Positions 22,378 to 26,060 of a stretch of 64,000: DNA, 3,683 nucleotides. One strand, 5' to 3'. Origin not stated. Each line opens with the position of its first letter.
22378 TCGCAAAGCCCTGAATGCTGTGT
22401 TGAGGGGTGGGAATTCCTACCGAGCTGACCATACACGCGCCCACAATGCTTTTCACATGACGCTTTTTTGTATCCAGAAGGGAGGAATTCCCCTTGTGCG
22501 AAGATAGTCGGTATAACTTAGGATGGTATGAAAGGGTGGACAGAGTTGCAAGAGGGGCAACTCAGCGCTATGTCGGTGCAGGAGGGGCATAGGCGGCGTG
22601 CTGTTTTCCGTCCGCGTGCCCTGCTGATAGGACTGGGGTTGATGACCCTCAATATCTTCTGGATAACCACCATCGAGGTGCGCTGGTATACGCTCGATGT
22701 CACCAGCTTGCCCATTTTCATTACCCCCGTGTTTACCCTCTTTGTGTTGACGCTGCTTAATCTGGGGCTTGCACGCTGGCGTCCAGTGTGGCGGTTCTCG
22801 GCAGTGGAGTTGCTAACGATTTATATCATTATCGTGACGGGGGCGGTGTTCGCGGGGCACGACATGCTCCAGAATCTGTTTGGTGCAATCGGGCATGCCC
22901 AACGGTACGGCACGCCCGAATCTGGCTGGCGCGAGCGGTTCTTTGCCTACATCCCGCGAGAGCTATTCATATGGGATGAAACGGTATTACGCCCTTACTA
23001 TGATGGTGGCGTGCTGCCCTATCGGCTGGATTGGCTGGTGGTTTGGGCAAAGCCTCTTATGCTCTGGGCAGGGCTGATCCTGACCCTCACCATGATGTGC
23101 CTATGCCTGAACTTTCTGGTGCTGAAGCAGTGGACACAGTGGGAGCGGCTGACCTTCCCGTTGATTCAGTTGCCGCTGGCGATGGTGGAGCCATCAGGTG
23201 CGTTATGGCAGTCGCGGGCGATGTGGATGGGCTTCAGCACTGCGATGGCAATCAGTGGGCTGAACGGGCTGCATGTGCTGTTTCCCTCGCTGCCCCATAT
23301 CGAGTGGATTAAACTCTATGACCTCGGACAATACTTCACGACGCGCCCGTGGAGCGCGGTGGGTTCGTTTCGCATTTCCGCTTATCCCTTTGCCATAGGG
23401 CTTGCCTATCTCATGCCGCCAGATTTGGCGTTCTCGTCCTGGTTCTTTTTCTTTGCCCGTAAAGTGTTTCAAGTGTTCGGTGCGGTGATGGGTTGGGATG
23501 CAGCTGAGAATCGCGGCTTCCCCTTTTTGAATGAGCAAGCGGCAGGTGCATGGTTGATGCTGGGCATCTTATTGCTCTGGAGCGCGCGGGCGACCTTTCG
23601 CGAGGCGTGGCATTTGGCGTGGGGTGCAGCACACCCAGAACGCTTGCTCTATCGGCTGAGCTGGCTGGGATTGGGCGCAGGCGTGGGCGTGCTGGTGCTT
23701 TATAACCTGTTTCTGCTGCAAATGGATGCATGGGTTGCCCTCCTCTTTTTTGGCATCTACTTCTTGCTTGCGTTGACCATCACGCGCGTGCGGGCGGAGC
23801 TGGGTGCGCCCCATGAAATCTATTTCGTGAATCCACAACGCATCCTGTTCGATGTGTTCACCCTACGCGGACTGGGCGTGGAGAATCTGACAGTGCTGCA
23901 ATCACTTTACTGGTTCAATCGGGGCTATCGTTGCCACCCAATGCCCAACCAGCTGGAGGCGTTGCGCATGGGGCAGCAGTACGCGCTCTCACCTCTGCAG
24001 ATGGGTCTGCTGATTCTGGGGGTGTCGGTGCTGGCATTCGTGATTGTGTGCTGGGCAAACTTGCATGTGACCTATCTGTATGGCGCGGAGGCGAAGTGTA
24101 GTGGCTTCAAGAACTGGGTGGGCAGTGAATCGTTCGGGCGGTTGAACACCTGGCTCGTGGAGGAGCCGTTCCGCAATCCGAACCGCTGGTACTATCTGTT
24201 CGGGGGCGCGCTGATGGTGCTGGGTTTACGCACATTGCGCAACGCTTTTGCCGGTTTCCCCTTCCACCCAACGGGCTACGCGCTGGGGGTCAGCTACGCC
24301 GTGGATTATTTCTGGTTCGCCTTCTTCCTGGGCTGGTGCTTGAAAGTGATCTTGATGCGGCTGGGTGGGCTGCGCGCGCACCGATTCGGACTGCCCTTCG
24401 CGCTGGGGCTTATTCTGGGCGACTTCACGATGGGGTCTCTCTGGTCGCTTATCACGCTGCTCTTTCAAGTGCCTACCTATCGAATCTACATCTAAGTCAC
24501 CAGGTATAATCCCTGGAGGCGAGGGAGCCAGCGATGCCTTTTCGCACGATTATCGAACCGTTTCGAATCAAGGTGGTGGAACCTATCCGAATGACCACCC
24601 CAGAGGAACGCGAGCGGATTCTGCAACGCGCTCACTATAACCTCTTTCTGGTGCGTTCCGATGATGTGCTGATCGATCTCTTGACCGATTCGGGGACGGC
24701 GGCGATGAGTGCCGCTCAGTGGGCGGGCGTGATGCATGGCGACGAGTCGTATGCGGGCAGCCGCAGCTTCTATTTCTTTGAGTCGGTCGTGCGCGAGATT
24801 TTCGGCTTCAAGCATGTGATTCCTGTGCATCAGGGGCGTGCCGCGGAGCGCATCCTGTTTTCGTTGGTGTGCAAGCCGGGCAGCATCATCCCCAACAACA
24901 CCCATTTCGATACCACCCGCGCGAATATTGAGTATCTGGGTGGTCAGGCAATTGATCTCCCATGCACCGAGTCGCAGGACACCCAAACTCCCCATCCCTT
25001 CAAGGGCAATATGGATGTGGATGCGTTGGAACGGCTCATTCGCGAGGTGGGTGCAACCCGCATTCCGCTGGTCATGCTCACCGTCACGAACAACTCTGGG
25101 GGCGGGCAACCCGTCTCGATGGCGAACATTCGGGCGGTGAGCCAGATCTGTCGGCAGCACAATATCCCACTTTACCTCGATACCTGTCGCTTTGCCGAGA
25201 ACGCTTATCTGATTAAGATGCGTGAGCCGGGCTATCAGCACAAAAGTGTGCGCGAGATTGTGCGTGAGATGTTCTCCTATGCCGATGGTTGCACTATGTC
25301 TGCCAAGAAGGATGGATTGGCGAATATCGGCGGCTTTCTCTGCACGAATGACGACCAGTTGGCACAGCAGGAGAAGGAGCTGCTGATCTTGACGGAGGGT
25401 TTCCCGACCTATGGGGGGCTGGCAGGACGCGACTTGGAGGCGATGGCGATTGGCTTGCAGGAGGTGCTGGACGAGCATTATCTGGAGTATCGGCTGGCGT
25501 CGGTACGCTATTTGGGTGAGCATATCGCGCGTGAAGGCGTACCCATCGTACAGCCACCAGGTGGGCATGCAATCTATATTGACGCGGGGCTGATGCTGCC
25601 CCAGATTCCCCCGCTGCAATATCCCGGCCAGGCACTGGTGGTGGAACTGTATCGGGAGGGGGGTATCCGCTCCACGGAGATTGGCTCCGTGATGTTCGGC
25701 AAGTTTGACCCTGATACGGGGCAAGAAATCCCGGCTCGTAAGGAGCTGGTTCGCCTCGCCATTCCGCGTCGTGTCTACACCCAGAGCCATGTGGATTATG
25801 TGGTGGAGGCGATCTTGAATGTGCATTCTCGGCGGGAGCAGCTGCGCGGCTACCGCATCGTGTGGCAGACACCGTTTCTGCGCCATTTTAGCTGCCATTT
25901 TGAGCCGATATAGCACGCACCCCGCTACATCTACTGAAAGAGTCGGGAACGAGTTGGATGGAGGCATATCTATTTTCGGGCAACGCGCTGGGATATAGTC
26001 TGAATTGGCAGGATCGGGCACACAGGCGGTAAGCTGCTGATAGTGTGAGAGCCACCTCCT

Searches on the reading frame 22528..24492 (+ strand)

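Call 53: search_protein_families(library=pfam, proteins=[window:22528-24492:+], max_evalue=0.001)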
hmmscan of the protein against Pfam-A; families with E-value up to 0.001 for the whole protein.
window:22528-24492:+ (655 aa): 2 families
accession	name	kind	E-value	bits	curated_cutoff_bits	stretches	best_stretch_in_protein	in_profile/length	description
PF20581.3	DUF6785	-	4.7e-159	530.5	25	1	28-519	1-498/498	Family of unknown function (DUF6785)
PF20580.3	DUF6784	-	9.2e-32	109.7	26.4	1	554-652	1-99/101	Domain of unknown function (DUF6784)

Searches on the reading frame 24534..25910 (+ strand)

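Call 53: search_protein_families(library=pfam, proteins=[window:24534-25910:+], max_evalue=0.001)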
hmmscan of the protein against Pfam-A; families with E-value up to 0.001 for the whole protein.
window:24534-25910:+ (459 aa): 1 family
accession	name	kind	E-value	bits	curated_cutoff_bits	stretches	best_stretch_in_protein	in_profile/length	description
PF01212.27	Beta_elim_lyase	-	5.3e-84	282.4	27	1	48-425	1-287/288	Beta-eliminating lyase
